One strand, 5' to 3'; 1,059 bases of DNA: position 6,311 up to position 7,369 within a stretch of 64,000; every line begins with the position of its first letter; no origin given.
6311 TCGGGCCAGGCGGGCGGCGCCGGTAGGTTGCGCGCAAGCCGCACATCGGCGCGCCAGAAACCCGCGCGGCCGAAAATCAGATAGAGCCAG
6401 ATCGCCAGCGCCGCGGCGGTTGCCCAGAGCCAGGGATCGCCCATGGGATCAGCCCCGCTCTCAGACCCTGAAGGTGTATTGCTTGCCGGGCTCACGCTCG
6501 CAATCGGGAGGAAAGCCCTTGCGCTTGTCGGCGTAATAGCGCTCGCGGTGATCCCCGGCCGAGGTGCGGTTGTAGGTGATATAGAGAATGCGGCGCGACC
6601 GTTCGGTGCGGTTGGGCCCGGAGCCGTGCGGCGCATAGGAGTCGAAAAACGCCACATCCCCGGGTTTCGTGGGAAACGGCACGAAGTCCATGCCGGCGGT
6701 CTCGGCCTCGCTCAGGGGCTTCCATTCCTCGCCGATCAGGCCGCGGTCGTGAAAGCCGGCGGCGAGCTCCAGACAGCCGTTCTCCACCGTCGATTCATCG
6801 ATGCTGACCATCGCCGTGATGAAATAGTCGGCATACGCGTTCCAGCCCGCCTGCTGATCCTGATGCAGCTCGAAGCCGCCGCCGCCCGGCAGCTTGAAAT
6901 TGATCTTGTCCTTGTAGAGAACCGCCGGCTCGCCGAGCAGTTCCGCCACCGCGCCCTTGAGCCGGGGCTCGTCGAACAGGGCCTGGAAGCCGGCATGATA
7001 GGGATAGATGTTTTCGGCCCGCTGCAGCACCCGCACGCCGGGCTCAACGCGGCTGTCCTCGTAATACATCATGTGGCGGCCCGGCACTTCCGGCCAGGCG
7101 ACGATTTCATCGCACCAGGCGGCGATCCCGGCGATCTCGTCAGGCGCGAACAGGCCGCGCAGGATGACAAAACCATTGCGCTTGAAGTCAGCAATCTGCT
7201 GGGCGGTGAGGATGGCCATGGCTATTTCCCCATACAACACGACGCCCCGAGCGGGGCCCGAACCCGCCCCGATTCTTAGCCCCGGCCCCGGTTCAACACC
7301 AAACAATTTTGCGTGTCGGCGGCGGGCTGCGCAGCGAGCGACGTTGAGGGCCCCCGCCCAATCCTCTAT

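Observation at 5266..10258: Phosphonate biosynthesis pair (PepM::nucleotidyltransferase fusion + Ppd) divergent from the hopanoid / GT2 / PhyH genes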

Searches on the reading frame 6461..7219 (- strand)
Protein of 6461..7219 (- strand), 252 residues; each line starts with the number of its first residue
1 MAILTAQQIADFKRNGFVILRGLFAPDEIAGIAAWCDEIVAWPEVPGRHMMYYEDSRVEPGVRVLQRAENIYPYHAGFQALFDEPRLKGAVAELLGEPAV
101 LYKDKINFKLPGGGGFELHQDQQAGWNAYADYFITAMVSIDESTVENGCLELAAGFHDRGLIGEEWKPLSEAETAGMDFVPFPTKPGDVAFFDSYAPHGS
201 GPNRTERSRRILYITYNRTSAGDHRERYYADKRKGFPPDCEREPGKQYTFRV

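Call 4: search_protein_families(library=pfam, proteins=[window:6461-7219:-])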
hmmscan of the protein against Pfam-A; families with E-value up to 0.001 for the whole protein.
window:6461-7219:- (252 aa): 1 family
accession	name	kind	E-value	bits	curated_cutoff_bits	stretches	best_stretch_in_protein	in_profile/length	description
PF05721.19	PhyH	-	3.8e-29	102.9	22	1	12-210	1-212/213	Phytanoyl-CoA dioxygenase (PhyH)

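Call 5: search_protein_families(library=ncbifam, proteins=[window:6461-7219:-])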
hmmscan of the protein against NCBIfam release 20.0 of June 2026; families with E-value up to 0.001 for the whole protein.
window:6461-7219:- (252 aa): 3 families
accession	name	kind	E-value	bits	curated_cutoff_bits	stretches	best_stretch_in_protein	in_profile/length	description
NF052437.1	MPhHdxlPhnYGIM8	equivalog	1.1e-59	202.1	500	1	4-237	5-234/260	methylphosphonate hydroxylase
TIGR02408.1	ectoine_ThpD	equivalog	7e-10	38.7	336.5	1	4-130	17-138/277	ectoine hydroxylase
TIGR01762.1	chlorin-enz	subfamily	5.8e-07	29.1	226.3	0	4-158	3-158/288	chlorinating enzyme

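Call 10: find_homologous_proteins(query=window:6461-7219:-)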
Query window:6461-7219:- (252 aa): 3867 proteins with E <= 0.001 among 5206 candidates; the best 120 are listed.
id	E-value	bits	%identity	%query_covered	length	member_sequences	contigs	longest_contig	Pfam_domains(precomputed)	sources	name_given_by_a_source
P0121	6.3e-173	591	100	100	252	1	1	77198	PF05721.20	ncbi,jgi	-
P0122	5.2e-124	431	58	69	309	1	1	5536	PF05721.20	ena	-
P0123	4.6e-117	408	69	100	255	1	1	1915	PF05721.20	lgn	-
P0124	3.2e-116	405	67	100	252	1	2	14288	PF05721.20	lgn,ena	-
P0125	1.5e-115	403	67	100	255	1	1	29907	PF05721.20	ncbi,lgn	ncbi:MAG: phytanoyl-CoA dioxygenase family protein [Kiloniellaceae bacterium]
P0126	2.1e-115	403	67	100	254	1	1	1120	PF05721.20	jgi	jgi:ectoine hydroxylase-related dioxygenase (phytanoyl-CoA dioxygenase family)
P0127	5.3e-115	401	67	99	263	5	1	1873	PF05721.20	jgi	jgi:hypothetical protein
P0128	1.3e-114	400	65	99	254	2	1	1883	PF05721.20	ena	-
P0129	1.8e-114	400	63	100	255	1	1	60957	PF05721.20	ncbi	-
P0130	8.4e-114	397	66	100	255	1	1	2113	PF05721.20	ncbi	-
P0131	1.5e-113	397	64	99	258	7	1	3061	PF05721.20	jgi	jgi:ectoine hydroxylase-related dioxygenase (phytanoyl-CoA dioxygenase family)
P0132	1.6e-113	397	66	99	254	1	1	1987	PF05721.20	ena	-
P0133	1.8e-113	396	65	99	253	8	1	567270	PF05721.20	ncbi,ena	-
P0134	1.8e-113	396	65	100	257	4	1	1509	PF05721.20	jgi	jgi:hypothetical protein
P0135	2.2e-113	396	64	100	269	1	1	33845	PF05721.20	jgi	-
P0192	3.7e-110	385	64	100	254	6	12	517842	PF05721.20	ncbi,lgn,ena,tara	tara:strand:- start:1387 stop:2151 length:765 start_codon:yes stop_codon:yes gene_type:complete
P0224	1.4e-108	380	66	99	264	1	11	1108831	PF05721.20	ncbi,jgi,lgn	jgi:ectoine hydroxylase-related dioxygenase (phytanoyl-CoA dioxygenase family)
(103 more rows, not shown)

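Call 11: find_encoding_contigs(protein=P0121, flank=10000, max_places=3)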
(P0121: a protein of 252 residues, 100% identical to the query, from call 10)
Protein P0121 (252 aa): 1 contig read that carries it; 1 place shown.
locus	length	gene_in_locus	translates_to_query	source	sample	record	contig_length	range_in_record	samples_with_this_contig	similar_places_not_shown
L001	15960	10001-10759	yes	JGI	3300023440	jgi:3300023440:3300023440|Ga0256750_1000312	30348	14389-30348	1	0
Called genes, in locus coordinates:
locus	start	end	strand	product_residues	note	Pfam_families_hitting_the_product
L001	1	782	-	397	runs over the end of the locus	PF02463:SMC_N, PF13476:AAA_23 (weak), PF13304:AAA_21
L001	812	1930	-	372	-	PF00712:DNA_pol3_beta, PF02767:DNA_pol3_beta_2, PF02768:DNA_pol3_beta_3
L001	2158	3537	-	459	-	PF11638:DnaA_N, PF00308:Bac_DnaA, PF01695:IstB_IS21 (weak), PF00004:AAA, PF08299:Bac_DnaA_C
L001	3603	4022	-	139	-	PF00581:Rhodanese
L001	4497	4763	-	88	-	PF01649:Ribosomal_S20p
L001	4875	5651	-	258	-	PF00378:ECH_1, PF16113:ECH_2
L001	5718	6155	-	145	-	-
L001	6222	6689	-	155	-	-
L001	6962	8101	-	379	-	PF02776:TPP_enzyme_N, PF02775:TPP_enzyme_C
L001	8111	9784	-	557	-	PF13714:PEP_mutase, PF00483:NTP_transferase (faint), PF12804:NTP_transf_3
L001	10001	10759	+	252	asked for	PF05721:PhyH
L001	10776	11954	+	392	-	PF13506:Glyco_transf_21, PF00535:Glycos_transf_2, PF13641:Glyco_tranf_2_3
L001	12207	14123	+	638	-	PF13292:DXP_synthase_N, PF00676:E1_dh (weak), PF02779:Transket_pyr, PF02780:Transketolase_C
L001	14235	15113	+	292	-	PF00494:SQS_PSY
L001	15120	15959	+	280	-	?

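Call 12: find_encoding_contigs(protein=P0135, flank=10000, max_places=3)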
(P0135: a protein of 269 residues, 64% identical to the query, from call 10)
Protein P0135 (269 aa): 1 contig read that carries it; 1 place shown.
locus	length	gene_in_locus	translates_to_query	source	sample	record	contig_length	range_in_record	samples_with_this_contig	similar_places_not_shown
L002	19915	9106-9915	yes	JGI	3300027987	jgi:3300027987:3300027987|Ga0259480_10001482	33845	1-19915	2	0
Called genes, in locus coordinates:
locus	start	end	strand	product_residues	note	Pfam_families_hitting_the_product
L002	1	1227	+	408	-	?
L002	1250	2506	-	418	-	PF18130:ATPgrasp_N, PF13535:ATP-grasp_4, PF18603:LAL_C2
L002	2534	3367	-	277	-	PF08712:Nfu_N, PF01106:NifU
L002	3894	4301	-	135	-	-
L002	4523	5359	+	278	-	PF00106:adh_short, PF08659:KR, PF23441:SDR, PF13561:adh_short_C2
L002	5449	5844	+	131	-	PF01814:Hemerythrin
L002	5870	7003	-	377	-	PF01702:TGT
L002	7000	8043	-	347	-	PF02547:Queuosine_synth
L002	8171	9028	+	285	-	PF00494:SQS_PSY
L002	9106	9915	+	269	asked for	PF05721:PhyH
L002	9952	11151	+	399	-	PF00535:Glycos_transf_2, PF13641:Glyco_tranf_2_3, PF13506:Glyco_transf_21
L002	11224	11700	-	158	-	-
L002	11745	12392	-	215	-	PF00072:Response_reg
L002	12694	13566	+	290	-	PF00494:SQS_PSY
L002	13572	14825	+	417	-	PF01266:DAO (weak), PF01593:Amino_oxidase, PF13450:NAD_binding_8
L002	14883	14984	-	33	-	-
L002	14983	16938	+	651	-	PF00432:Prenyltrans (faint), PF13249:SQHop_cyclase_N, PF13243:SQHop_cyclase_C, PF09492:Pec_lyase (weak)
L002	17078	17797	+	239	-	PF01048:PNP_UDP_1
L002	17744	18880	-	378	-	PF04055:Radical_SAM, PF11946:DUF3463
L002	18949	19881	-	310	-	PF02401:LYTB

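Call 13: find_encoding_contigs(protein=P0224, flank=10000, max_places=3)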
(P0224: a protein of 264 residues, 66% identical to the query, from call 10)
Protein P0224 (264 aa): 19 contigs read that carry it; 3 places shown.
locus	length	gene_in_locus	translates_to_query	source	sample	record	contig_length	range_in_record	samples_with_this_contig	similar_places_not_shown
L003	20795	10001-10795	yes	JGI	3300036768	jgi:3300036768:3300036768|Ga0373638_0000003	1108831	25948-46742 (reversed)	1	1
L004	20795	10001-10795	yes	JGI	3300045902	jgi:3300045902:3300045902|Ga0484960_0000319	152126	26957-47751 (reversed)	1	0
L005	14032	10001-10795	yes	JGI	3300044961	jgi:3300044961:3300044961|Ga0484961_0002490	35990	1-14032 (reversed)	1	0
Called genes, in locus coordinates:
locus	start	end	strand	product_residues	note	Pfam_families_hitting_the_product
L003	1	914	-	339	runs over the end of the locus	PF00497:SBP_bac_3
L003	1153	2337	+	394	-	PF01053:Cys_Met_Meta_PP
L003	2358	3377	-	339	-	PF00497:SBP_bac_3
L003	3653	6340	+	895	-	PF03176:MMPL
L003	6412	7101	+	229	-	PF01066:CDP-OH_P_transf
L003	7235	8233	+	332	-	PF03706:LPG_synthase_TM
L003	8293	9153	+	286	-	PF00494:SQS_PSY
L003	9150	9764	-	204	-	PF01947:Rv2949c-like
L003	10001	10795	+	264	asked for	PF05721:PhyH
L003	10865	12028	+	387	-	PF13506:Glyco_transf_21, PF00535:Glycos_transf_2, PF13641:Glyco_tranf_2_3, PF13632:Glyco_trans_2_3 (weak)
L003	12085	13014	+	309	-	PF00494:SQS_PSY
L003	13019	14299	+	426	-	PF01266:DAO (weak), PF01593:Amino_oxidase, PF12831:FAD_oxidored (faint), PF13450:NAD_binding_8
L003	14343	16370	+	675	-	PF07678:TED_complement (faint), PF13249:SQHop_cyclase_N, PF13243:SQHop_cyclase_C, PF00432:Prenyltrans (weak)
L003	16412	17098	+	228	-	PF01048:PNP_UDP_1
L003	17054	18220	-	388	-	PF04055:Radical_SAM, PF11946:DUF3463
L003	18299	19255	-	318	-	PF02401:LYTB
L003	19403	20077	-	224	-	PF19630:DUF6134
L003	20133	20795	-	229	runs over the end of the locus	PF19630:DUF6134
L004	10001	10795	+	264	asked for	PF05721:PhyH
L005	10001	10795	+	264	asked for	PF05721:PhyH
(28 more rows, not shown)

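Call 44: search_solved_structures(query=window:6461-7219:-, max_evalue=0.001, show_alignments=2)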
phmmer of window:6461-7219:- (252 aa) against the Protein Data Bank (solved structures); distinct sequences matched with E-value up to 0.001: 17.
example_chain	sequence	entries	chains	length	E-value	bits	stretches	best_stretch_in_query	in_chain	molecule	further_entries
6ec3_A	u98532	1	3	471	1.2e-12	51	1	7-216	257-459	Methyltransferase domain-containing protein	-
5nch_A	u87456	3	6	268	9.2e-12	48.1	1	4-220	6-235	Leucine hydroxylase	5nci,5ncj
7e01_A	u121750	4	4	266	5.2e-10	42.4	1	4-219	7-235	Phytanoyl-CoA dioxygenase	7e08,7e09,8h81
7dzz_A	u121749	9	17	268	5.4e-10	42.3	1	4-219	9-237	Phytanoyl-CoA dioxygenase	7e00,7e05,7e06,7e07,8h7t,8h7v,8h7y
4mhr_A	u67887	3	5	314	2.2e-09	40.3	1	4-158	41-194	Ectoine hydroxylase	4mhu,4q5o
4xaa_A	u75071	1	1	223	8.4e-09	38.4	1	6-218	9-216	Putative oxygenase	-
7dt0_A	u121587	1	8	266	8.6e-09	38.4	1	4-219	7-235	Phytanoyl-CoA dioxygenase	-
2opw_A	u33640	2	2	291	3e-08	36.6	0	98-211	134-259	PHYHD1 protein | Phytanoyl-CoA dioxygenase domain-containing protein 1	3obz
3emr_A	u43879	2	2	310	1.5e-07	34.3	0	2-158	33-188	EctD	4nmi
4xab_A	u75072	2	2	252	1.7e-06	30.9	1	10-217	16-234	EvdO2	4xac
5epa_A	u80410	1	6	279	2.2e-05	27.2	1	6-209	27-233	SnoK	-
4xbz_A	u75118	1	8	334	3.1e-05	26.7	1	6-219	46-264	EvdO1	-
5ep9_A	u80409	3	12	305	0.00037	23.2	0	79-218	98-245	SnoN,Epimerase SnoN | SnoN,SnoN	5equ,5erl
5ybp_A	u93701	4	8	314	0.00044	22.9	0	110-211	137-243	PrhA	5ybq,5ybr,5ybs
6zyk_A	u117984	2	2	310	0.00044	22.9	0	81-216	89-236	Monooxygenase | Uncharacterized protein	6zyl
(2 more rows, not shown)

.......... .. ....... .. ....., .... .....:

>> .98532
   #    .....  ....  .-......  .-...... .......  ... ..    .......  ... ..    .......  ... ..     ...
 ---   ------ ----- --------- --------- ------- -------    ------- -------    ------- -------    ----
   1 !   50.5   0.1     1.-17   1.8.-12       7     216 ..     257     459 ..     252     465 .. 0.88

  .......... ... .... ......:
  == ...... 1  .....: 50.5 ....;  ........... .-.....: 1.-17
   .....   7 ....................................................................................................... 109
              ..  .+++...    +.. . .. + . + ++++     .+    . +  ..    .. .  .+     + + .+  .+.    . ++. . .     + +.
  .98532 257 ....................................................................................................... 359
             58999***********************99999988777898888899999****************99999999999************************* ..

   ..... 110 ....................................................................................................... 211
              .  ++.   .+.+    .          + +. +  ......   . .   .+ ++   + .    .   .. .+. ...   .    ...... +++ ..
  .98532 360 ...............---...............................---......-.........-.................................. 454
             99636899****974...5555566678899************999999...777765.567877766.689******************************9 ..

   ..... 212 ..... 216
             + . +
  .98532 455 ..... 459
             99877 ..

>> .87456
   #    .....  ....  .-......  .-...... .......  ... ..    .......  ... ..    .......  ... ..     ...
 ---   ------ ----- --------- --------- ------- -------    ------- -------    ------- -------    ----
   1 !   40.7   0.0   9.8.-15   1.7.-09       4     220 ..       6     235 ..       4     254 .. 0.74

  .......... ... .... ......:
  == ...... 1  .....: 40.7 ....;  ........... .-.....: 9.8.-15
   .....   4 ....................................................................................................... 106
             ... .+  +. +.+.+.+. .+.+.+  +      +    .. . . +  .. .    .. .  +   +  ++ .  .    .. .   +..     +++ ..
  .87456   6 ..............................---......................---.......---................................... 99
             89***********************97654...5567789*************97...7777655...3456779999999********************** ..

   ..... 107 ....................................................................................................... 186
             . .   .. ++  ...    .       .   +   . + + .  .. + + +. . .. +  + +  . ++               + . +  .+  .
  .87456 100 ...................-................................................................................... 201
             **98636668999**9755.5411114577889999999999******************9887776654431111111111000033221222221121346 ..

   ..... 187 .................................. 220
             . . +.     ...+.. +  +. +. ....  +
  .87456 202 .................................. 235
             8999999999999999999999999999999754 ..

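Call 51: find_related_loci(query=window:6461-7219:-, collection=metagenome_contigs, flank=10000)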
Query window:6461-7219:- (252 aa) in metagenome_contigs; peptide patterns used: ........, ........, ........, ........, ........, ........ (x = any residue, [..] = any of these).
167 stretches matched a pattern; 26 encode a relative of the query (tblastn E <= 1e-3); 26 distinct loci.
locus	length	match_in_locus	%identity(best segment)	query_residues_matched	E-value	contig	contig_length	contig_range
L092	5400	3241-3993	65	2-252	4e-117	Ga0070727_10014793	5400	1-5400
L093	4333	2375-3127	64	2-252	2e-116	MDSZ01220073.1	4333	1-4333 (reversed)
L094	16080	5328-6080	65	2-252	1e-115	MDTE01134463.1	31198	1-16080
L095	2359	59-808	65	3-252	1e-120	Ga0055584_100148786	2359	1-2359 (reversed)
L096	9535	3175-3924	64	3-252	8e-115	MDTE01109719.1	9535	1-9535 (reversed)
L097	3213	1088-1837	62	3-252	1e-116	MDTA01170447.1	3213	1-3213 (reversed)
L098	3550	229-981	63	2-252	2e-114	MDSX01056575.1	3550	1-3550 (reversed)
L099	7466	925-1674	61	3-252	3e-109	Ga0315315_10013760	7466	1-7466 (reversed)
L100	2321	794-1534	56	3-252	4e-108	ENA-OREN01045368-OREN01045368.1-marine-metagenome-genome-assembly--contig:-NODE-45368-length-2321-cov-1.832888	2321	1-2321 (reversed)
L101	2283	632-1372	56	3-252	1e-107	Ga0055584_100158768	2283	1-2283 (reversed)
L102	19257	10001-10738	59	3-252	2e-102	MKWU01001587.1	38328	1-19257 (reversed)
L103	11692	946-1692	54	1-252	5e-102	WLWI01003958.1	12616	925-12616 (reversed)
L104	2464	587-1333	60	4-252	2e-104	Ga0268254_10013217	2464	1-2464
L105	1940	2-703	60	19-252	1e-105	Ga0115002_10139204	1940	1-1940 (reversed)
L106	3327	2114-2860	56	1-252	8e-102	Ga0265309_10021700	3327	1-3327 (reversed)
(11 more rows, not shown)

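Call 53: find_encoding_contigs(protein=P0133, flank=10000, max_places=1)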
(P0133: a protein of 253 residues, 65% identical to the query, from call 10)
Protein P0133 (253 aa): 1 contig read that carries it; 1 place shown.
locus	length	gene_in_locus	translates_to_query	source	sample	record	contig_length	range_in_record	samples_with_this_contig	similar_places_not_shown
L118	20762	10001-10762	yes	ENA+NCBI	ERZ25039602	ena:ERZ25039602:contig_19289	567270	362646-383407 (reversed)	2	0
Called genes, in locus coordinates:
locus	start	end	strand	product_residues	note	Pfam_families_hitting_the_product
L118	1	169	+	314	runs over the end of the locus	PF13793:Pribosyltran_N, PF00156:Pribosyltran, PF14572:Pribosyl_synth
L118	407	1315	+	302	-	PF01136:Peptidase_U32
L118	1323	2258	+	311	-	PF01136:Peptidase_U32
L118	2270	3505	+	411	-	PF05977:MFS_3, PF07690:MFS_1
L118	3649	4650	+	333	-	PF08240:ADH_N, PF16912:Glu_dehyd_C, PF00107:ADH_zinc_N, PF13602:ADH_zinc_N_2 (weak)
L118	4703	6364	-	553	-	PF00999:Na_H_Exchanger, PF02254:TrkA_N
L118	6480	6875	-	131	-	PF00072:Response_reg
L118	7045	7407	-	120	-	PF00072:Response_reg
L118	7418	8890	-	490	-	PF00672:HAMP, PF00512:HisKA, PF02518:HATPase_c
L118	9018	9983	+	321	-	PF08240:ADH_N, PF00107:ADH_zinc_N, PF13602:ADH_zinc_N_2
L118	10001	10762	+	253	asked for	PF05721:PhyH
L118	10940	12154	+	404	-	PF02746:MR_MLE_N, PF13378:MR_MLE_C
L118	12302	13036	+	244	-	PF00487:FA_desaturase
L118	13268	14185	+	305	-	PF19300:BPD_transp_1_N, PF00528:BPD_transp_1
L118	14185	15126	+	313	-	PF00528:BPD_transp_1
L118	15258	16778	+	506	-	PF00496:SBP_bac_5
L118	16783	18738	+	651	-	PF00724:Oxidored_FMN, PF01262:AlaDh_PNT_C (weak), PF07992:Pyr_redox_2, PF13738:Pyr_redox_3 (faint), PF00070:Pyr_redox, PF12831:FAD_oxidored, PF13450:NAD_binding_8, PF07992:Pyr_redox_2, +2 more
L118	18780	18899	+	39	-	-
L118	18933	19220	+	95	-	PF22513:FitA-like_RHH (weak)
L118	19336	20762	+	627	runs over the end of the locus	PF02730:AFOR_N, PF01314:AFOR_C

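Call 54: find_encoding_contigs(protein=P0192, flank=10000, max_places=1)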
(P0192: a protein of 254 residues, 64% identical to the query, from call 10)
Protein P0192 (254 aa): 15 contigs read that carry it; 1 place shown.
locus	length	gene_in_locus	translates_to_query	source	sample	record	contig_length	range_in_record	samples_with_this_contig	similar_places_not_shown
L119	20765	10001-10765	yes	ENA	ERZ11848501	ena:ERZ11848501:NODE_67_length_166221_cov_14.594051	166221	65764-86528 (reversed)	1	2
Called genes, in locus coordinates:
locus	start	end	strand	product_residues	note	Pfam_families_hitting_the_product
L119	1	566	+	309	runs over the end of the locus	PF00850:Hist_deacetyl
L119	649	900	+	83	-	PF02609:Exonuc_VII_S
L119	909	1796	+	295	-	PF00348:polyprenyl_synt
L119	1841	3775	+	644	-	PF13292:DXP_synthase_N, PF00456:Transketolase_N (faint), PF02779:Transket_pyr, PF02780:Transketolase_C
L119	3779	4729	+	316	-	PF00478:IMPDH, PF03060:NMO, PF00977:His_biosynth (weak), PF05690:ThiG (weak), PF01070:FMN_dh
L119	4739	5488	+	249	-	PF01177:Asp_Glu_race (faint)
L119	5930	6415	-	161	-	PF13577:SnoaL_4, PF00866:Ring_hydroxyl_B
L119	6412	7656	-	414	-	PF00355:Rieske, PF00848:Ring_hydroxyl_A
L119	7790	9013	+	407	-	PF03486:HI0933_like (faint), PF07992:Pyr_redox_2, PF13450:NAD_binding_8 (faint), PF13738:Pyr_redox_3 (faint), PF00070:Pyr_redox, PF14759:Reductase_C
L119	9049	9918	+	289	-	PF00494:SQS_PSY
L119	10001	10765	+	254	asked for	PF05721:PhyH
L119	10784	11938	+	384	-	PF13506:Glyco_transf_21, PF00535:Glycos_transf_2, PF13641:Glyco_tranf_2_3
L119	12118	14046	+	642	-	PF13292:DXP_synthase_N, PF00456:Transketolase_N (faint), PF02779:Transket_pyr, PF02780:Transketolase_C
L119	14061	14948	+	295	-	PF00494:SQS_PSY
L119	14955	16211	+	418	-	PF01593:Amino_oxidase, PF06100:MCRA (faint), PF07992:Pyr_redox_2 (faint), PF13450:NAD_binding_8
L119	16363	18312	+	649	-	PF09492:Pec_lyase (faint), PF13249:SQHop_cyclase_N, PF00432:Prenyltrans (faint), PF13243:SQHop_cyclase_C, PF07678:TED_complement (weak)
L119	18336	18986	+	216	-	PF01048:PNP_UDP_1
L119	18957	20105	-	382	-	PF04055:Radical_SAM, PF11946:DUF3463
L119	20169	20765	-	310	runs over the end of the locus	PF02401:LYTB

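Call 61: search_protein_families(library=ncbifam, proteins=[L003:7235-8233:+], max_evalue=1e-8)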
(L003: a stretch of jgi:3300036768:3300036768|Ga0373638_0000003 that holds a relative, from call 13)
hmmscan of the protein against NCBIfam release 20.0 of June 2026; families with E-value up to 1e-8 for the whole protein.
L003:7235-8233:+ (332 aa): 2 families
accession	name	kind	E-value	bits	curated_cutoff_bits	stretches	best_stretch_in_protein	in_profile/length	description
TIGR03476.1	HpnL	subfamily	2.2e-37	129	195.65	1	8-316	9-314/318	putative membrane protein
TIGR00374.1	TIGR00374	subfamily_domain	8.8e-09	35.2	43.2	0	51-302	44-295/323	flippase-like domain-containing protein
